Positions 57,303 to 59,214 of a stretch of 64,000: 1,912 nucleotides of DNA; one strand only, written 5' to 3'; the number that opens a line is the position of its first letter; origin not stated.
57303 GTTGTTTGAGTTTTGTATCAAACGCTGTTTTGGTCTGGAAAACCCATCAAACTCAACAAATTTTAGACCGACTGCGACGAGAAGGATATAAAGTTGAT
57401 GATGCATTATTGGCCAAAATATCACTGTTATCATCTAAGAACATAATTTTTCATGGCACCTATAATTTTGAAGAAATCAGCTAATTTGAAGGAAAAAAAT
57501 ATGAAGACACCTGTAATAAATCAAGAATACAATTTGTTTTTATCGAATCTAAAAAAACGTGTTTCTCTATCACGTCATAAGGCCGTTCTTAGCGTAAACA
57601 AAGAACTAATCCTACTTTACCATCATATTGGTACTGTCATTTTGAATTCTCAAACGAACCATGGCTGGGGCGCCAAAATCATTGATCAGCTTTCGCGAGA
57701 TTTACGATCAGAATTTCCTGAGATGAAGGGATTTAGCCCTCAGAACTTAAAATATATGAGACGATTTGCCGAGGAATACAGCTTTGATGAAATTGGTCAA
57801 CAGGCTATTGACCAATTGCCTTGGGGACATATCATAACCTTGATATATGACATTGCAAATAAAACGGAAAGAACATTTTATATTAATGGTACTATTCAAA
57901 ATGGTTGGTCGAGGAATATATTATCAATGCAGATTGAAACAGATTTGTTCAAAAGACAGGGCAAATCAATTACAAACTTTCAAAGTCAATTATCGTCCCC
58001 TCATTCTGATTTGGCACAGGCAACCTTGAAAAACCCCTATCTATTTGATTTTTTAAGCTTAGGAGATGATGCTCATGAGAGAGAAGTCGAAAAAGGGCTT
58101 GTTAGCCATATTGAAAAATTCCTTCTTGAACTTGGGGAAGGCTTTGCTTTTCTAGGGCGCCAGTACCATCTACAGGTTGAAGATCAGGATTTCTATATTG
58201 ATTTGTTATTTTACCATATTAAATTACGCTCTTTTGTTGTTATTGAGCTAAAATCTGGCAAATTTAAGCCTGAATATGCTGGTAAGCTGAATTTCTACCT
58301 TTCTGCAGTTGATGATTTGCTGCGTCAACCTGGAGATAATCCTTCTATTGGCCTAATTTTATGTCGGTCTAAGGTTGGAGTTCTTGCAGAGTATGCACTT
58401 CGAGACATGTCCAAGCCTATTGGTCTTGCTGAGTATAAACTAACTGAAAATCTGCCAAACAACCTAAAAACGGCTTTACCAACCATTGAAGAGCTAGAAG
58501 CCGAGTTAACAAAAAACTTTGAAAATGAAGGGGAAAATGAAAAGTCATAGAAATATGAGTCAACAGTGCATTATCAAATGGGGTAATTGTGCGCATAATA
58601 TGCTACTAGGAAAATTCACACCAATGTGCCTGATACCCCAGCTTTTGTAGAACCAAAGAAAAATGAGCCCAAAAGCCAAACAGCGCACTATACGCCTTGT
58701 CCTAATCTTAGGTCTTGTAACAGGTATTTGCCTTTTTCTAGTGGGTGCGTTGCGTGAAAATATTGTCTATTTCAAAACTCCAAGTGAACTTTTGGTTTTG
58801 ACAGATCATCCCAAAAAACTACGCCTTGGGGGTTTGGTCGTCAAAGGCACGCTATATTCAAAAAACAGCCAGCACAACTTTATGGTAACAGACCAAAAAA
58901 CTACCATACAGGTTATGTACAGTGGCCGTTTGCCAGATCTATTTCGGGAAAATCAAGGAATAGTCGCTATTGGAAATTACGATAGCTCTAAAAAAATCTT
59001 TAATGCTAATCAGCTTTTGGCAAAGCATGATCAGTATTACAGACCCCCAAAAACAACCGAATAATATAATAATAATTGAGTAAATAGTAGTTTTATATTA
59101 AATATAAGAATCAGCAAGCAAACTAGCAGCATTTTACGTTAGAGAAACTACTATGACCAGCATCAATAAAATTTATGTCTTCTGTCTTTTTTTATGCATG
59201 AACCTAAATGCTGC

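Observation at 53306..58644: Apparently intact Tn3-family transposon with a perfect 5-bp target duplication inserted into the 3' end of ccmD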

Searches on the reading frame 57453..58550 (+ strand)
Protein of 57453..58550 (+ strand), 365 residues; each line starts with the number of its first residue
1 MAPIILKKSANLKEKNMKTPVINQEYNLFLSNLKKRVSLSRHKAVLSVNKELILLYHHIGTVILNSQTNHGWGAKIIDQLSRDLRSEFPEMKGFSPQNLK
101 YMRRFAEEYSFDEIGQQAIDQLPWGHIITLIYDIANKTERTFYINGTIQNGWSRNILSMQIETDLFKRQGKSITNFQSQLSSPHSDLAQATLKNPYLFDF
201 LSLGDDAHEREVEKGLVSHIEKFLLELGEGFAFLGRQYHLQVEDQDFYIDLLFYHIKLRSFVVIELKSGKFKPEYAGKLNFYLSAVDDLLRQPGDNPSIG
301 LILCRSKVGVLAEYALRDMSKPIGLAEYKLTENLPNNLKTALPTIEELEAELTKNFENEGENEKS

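Call 5: search_protein_families(library=pfam, proteins=[window:57453-58550:+])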
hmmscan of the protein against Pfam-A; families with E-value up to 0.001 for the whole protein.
window:57453-58550:+ (365 aa): 2 families
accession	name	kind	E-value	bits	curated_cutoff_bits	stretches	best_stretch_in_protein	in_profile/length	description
PF06250.17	YhcG_C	-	1.5e-64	217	32.5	1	190-343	2-157/157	YhcG PDDEXK nuclease domain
PF17761.7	DUF1016_N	-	1.1e-42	145.9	32.8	1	33-168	2-137/137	DUF1016 N-terminal domain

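Call 39: search_protein_families(library=ncbifam, proteins=[window:57501-58550:+], max_evalue=0.01)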
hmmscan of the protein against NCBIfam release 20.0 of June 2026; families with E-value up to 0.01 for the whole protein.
window:57501-58550:+ (349 aa): 0 families

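Call 40: search_protein_families(library=padloc, proteins=[window:57501-58550:+], max_evalue=0.01)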
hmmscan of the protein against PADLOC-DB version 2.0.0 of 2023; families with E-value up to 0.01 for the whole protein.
window:57501-58550:+ (349 aa): 30 families (the best 25 are shown)
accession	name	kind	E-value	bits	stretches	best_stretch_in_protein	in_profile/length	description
PDLC04795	PDC-S02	-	3.9e-150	498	1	1-339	16-353/357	-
PDLC04831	PDC-S02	-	7.8e-148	490.6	1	5-342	6-343/346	-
PDLC04810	PDC-S02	-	9.6e-139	460.5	1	5-338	6-352/355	-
PDLC04803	PDC-S02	-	1.3e-99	331.2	1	75-338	7-264/269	-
PDLC04807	PDC-S02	-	2e-90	301.6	1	2-342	5-341/351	-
PDLC04826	PDC-S02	-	9.2e-86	285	1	5-216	6-217/222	-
PDLC04813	PDC-S02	-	1.6e-76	254.1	1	171-339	3-171/175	-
PDLC04822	PDC-S02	-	2.7e-72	241.8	1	10-289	10-285/294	-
PDLC04811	PDC-S02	-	5.4e-65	216.4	1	3-167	5-169/172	-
PDLC04798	PDC-S02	-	1.1e-52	177.3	1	176-337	51-214/222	-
PDLC04804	PDC-S02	-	2.9e-52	175.3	1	9-192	10-194/203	-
PDLC04827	PDC-S02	-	3.9e-48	162.1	1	1-229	1-232/234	-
PDLC04820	PDC-S02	-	3.9e-47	158.9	1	13-338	29-318/332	-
PDLC04800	PDC-S02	-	3.1e-44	148.4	1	4-124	5-125/129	-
PDLC01464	PD_DExK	-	9.2e-43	143.6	2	113-249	6-126/126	"CAS-I,CAS-II,CAS-III,CAS-IV,CAS-V,CAS-VI; associated"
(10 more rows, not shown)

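Call 49: search_dna_similar(query=window:57501-58550:+, collection=plasmids, mode=protein, max_rows=20)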
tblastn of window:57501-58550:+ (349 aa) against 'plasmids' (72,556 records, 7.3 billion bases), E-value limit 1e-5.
Records with a match: 524; places in all: 639; records where one place covers at least 80% of the query: 346.
Best place of each record, by identity: 60-80% 3; <60% 521.
By first word of the organism name: Rhodococcus 55; Pseudomonas 32; Citrobacter 26; Klebsiella 23; Enterobacter 22; Burkholderia 21; Arthrobacter 21; Curtobacterium 20; Hymenobacter 15; Legionella 14; and 100 more.
By predicted mobility (MOB-suite, as given by PLSDB): non-mobilizable 250; conjugative 194; mobilizable 80.
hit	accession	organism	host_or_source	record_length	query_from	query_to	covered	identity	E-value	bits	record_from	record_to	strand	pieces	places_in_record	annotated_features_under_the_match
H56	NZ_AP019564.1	Rickettsia asiatica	Ixodes ovatus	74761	3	349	99%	65.5%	2e-141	449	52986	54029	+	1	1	PDDEXK nuclease domain-containing protein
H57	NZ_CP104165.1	Candidatus Bandiella numerosa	Cryptomonas gyropyrenoidosa SAG ...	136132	6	339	96%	64.1%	1e-131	421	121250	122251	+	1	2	PDDEXK nuclease domain-containing protein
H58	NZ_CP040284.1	Nostoc sp. C057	Phaeoceros,pure culture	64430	10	348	97%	60.7%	3e-122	394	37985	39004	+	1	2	PDDEXK nuclease domain-containing protein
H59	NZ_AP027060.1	Haliovirga abyssi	-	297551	10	341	95%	58.0%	2e-115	375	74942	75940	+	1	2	PDDEXK nuclease domain-containing protein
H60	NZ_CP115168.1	Deinococcus aquaticus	Freshwater stream system, activated ...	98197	5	336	95%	56.0%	2e-115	374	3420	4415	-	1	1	PDDEXK nuclease domain-containing protein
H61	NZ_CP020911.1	Rhizobium etli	Phaseolus vulgaris,cell culture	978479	3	340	97%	54.7%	2e-106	349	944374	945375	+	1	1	PDDEXK nuclease domain-containing protein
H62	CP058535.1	Deinococcus sp. D7000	seawater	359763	9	332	93%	57.1%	8e-116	375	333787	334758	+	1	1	DUF1016 domain-containing protein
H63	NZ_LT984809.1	Cupriavidus taiwanensis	-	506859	3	339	97%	54.0%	3e-111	362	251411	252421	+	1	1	PDDEXK nuclease domain-containing protein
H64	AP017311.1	Leptolyngbya sp. NIES-3755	-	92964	3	336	96%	54.5%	5e-112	365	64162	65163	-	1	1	hypothetical protein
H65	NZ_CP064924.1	Acaryochloris marina S15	cell culture,surface of Pikea pinnata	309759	5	343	97%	53.7%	8e-110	358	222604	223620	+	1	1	PDDEXK nuclease domain-containing protein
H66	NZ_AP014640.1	Leptolyngbya boryana IAM M-101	-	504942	3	343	98%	53.4%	4e-111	362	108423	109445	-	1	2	PDDEXK nuclease domain-containing protein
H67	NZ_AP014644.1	Leptolyngbya boryana dg5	-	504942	3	343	98%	53.4%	4e-111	362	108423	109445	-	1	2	PDDEXK nuclease domain-containing protein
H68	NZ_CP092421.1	Leptolyngbya boryana IU 594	-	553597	3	343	98%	53.4%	4e-111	362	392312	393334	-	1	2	PDDEXK nuclease domain-containing protein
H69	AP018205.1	Leptolyngbya boryana NIES-2135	-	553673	3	343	98%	53.4%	4e-111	362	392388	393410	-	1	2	hypothetical protein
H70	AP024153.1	Abditibacteriota bacterium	Acer palmatum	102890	5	337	95%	54.4%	3e-110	360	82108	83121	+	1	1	yhcG: putative nuclease YhcG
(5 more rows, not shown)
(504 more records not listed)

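Call 50: get_annotated_region(hit=H56, flank=6000)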
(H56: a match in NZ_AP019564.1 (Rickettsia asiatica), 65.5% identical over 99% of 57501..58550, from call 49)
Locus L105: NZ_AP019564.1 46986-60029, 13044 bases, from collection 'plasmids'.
description: Rickettsia asiatica strain Maytaro1284 plasmid pRA1, complete sequence
organism: Rickettsia asiatica (NCBI taxid 238800)
taxonomy: Bacteria; Pseudomonadota; Alphaproteobacteria; Rickettsiales; Rickettsiaceae; Rickettsia; Rickettsia asiatica
host: -; source: Ixodes ovatus; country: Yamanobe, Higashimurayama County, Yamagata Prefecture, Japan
typing (MOB-suite, as given by PLSDB): non-mobilizable; replicon rep_cluster_1989,rep_cluster_41; mating-pair formation MPF_F
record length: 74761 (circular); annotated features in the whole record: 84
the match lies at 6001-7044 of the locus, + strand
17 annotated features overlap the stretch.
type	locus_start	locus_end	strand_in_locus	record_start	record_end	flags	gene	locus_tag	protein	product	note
CDS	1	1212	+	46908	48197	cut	-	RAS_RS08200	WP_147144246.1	TraB/VirB10 family protein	-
CDS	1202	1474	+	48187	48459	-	-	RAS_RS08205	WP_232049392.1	hypothetical protein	-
CDS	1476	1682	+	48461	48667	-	-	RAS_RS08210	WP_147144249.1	hypothetical protein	-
CDS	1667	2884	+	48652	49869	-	-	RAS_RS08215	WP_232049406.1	TraC family protein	-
CDS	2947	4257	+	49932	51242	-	-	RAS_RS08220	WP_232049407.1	hypothetical protein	-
CDS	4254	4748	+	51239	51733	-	-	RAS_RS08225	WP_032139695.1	hypothetical protein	-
CDS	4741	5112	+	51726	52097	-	-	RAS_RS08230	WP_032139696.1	hypothetical protein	-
CDS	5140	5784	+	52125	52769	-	-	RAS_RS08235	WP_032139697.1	conjugal transfer protein TraW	-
CDS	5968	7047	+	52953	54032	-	-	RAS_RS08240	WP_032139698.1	PDDEXK nuclease domain-containing protein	-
CDS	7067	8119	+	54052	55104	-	traU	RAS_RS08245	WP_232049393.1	conjugal transfer pilus assembly protein TraU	-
CDS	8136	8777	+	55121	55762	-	trbC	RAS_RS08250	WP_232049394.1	type-F conjugative transfer system pilin assembly protein TrbC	-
CDS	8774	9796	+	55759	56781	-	-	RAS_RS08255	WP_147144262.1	hypothetical protein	-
CDS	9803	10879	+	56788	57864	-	traN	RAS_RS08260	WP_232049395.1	conjugal transfer protein TraN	-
CDS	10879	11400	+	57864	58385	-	traF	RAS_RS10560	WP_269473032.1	conjugal transfer protein TraF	-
CDS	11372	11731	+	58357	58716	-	traF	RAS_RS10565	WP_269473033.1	conjugal transfer protein TraF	-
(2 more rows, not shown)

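Call 51: get_annotated_region(hit=H57, flank=6000)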
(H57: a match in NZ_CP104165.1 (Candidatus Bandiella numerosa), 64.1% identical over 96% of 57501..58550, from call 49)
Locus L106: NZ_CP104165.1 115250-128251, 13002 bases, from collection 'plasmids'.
description: Candidatus Bandiella numerosa isolate SAG 25.80_endo plasmid p1_Gnumerosa_crypto, complete sequence
organism: Candidatus Bandiella numerosa (NCBI taxid 2570586)
taxonomy: Bacteria; Pseudomonadota; Alphaproteobacteria; Rickettsiales; Candidatus Midichloriaceae; Candidatus Bandiella; Candidatus Bandiella numerosa
host: -; source: Cryptomonas gyropyrenoidosa SAG 25.80,mixed culture,freshwater; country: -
typing (MOB-suite, as given by PLSDB): non-mobilizable
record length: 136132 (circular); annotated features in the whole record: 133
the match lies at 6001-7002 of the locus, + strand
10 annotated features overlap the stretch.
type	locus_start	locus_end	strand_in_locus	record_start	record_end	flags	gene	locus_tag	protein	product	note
CDS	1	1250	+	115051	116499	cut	-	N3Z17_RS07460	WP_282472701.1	conjugal transfer protein TraH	-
CDS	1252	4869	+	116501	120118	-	-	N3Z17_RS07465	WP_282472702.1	conjugal transfer protein TraG N-terminal domain-containing protein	-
CDS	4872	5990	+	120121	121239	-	-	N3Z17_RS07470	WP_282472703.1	hypothetical protein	-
CDS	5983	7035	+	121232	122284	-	-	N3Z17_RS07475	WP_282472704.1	PDDEXK nuclease domain-containing protein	-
CDS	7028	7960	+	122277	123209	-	-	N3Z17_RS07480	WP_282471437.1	hypothetical protein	-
CDS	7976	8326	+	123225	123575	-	-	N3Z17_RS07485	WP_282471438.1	hypothetical protein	-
CDS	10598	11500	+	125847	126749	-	-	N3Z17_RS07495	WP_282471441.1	methyltransferase domain-containing protein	-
CDS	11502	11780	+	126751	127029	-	-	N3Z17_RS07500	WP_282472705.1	relaxase domain-containing protein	-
CDS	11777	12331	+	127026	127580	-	mobF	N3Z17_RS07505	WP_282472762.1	MobF family relaxase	-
CDS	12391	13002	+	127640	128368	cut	-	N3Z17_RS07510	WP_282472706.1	AAA family ATPase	-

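Call 75: search_solved_structures(query=window:57501-58550:+, max_evalue=0.01, show_alignments=1)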
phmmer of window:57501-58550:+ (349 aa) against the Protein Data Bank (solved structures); distinct sequences matched with E-value up to 0.01: 0.

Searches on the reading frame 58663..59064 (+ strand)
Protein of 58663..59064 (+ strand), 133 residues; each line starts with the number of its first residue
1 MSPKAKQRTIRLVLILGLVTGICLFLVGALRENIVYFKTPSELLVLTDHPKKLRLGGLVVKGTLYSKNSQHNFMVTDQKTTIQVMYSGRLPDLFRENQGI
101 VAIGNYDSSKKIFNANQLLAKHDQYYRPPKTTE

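Call 5: search_protein_families(library=pfam, proteins=[window:58663-59064:+])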
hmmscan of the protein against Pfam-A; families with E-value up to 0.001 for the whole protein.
window:58663-59064:+ (133 aa): 1 family
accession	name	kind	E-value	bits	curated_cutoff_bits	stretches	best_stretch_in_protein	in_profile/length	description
PF03100.22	CcmE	-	4.6e-26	91.5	24.6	1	34-129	1-99/99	CcmE domain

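Call 6: find_encoding_contigs(protein=window:58663-59064:+, flank=10000, max_places=10)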
Protein window:58663-59064:+ (133 aa): no gene with exactly this product is on record in the collection.
